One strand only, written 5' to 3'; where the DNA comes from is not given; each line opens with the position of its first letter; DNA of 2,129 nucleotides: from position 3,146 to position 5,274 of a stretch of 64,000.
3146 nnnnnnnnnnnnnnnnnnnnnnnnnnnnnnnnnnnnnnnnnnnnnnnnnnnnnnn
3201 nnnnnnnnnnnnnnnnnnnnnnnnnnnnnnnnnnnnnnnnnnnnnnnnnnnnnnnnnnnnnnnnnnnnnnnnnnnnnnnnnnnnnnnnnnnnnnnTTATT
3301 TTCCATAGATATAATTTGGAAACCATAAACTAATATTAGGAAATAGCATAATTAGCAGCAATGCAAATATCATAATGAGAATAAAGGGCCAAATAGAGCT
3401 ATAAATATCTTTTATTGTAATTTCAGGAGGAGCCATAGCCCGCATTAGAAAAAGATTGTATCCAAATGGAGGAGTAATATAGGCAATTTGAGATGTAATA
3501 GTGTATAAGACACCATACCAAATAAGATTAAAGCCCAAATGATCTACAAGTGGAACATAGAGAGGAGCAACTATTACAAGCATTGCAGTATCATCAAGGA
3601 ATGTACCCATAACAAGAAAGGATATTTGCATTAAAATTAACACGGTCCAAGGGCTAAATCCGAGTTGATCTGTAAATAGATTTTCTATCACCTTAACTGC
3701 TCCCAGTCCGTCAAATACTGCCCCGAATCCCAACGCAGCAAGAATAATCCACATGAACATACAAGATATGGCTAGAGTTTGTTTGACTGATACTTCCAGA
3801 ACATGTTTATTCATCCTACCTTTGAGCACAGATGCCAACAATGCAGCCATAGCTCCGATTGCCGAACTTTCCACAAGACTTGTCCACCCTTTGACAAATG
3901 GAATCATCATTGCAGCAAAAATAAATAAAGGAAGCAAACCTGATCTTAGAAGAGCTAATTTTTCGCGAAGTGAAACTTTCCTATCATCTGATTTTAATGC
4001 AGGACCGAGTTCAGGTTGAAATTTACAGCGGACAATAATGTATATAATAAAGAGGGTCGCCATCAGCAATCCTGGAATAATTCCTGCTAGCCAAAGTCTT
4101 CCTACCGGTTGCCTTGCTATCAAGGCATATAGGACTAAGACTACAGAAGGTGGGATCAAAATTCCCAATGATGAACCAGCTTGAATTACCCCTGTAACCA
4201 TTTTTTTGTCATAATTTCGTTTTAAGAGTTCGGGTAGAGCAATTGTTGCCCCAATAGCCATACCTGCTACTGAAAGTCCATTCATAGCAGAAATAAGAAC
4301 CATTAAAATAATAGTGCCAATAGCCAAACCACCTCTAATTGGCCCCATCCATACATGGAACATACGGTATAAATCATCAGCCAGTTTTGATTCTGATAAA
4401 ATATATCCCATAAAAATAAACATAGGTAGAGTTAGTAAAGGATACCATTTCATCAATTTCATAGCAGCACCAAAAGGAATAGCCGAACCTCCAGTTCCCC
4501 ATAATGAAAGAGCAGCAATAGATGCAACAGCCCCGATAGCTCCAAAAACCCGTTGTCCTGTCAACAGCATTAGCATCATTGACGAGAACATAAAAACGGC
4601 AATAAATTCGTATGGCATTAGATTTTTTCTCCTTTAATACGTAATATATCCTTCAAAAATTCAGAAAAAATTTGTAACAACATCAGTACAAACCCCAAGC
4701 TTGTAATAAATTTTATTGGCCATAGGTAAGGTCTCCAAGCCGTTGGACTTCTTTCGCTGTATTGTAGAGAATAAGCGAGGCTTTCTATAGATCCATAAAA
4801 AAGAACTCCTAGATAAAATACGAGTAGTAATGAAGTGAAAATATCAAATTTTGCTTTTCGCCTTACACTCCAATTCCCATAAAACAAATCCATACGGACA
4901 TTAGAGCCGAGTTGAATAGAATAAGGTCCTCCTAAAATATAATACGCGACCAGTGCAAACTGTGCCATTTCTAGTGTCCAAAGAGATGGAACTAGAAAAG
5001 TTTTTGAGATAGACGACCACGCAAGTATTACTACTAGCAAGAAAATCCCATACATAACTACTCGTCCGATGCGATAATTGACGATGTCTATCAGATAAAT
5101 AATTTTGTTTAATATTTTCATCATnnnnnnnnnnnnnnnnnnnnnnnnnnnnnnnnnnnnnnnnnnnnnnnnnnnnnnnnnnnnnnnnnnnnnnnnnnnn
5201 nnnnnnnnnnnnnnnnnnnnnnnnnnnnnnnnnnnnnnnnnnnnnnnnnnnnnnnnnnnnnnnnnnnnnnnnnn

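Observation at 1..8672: Histidine decarboxylase divergently adjacent to an amine:pyruvate aminotransferase-SDR-TRAP transporter-aldehyde dehydrogenase gene cluster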

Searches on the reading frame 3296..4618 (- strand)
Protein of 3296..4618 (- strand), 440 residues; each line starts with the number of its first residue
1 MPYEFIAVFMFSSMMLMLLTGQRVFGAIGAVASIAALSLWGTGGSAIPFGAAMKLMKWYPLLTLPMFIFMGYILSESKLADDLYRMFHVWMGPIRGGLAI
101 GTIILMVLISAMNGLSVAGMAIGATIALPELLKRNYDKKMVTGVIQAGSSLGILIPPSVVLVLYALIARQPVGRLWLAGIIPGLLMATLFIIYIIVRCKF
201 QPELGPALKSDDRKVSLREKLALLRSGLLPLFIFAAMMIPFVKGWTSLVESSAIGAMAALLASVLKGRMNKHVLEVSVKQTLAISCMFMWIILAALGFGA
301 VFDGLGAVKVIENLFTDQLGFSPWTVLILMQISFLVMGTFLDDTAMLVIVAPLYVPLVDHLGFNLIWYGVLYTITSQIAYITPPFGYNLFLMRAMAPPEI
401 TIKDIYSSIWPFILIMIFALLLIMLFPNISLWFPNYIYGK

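Call 6: search_protein_families(library=ncbifam, proteins=[window:3296-4618:-])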
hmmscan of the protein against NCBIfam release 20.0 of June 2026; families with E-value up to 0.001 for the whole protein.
window:3296-4618:- (440 aa): 3 families
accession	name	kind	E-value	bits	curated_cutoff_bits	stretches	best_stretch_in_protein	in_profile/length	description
TIGR00786.1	dctM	subfamily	5.5e-77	259.2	268.45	1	24-434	4-405/405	TRAP transporter large permease subunit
NF011634.1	PRK15060.1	equivalog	9.6e-27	94.1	800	1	59-429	54-416/425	2,3-diketo-L-gulonate TRAP transporter large permease YiaN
TIGR02123.1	TRAP_fused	subfamily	3.2e-06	26.1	320.65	1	65-396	172-503/615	TRAP transporter fused permease subunit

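Call 7: search_protein_families(library=pfam, proteins=[window:3296-4618:-])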
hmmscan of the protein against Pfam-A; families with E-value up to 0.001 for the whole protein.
window:3296-4618:- (440 aa): 1 family
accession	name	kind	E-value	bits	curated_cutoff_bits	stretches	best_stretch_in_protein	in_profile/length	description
PF06808.19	DctM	-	1.7e-67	228.5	23.8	1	13-429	3-413/413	Tripartite ATP-independent periplasmic transporter, DctM component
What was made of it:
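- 3296..4618 (-): TRAP large permease (DctM/EtoW). PF06808 (call 7).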

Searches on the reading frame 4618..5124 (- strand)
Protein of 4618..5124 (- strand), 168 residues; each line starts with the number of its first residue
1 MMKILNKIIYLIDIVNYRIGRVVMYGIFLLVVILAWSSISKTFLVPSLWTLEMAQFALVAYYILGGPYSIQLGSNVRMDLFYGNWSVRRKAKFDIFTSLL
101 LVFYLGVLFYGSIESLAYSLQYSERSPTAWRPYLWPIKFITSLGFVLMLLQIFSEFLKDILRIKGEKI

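Call 6: search_protein_families(library=ncbifam, proteins=[window:4618-5124:-])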
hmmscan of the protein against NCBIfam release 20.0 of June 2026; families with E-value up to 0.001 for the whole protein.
window:4618-5124:- (168 aa): 0 families

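Call 7: search_protein_families(library=pfam, proteins=[window:4618-5124:-])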
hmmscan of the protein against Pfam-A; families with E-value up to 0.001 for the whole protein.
window:4618-5124:- (168 aa): 1 family
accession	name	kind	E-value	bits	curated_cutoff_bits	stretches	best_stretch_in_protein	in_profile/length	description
PF04290.18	DctQ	-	1.6e-17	64.1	28.3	1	30-160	1-130/132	Tripartite ATP-independent periplasmic transporters, DctQ component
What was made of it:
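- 4618..5124 (-): TRAP small permease (DctQ/EtoV). PF04290 (call 7).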
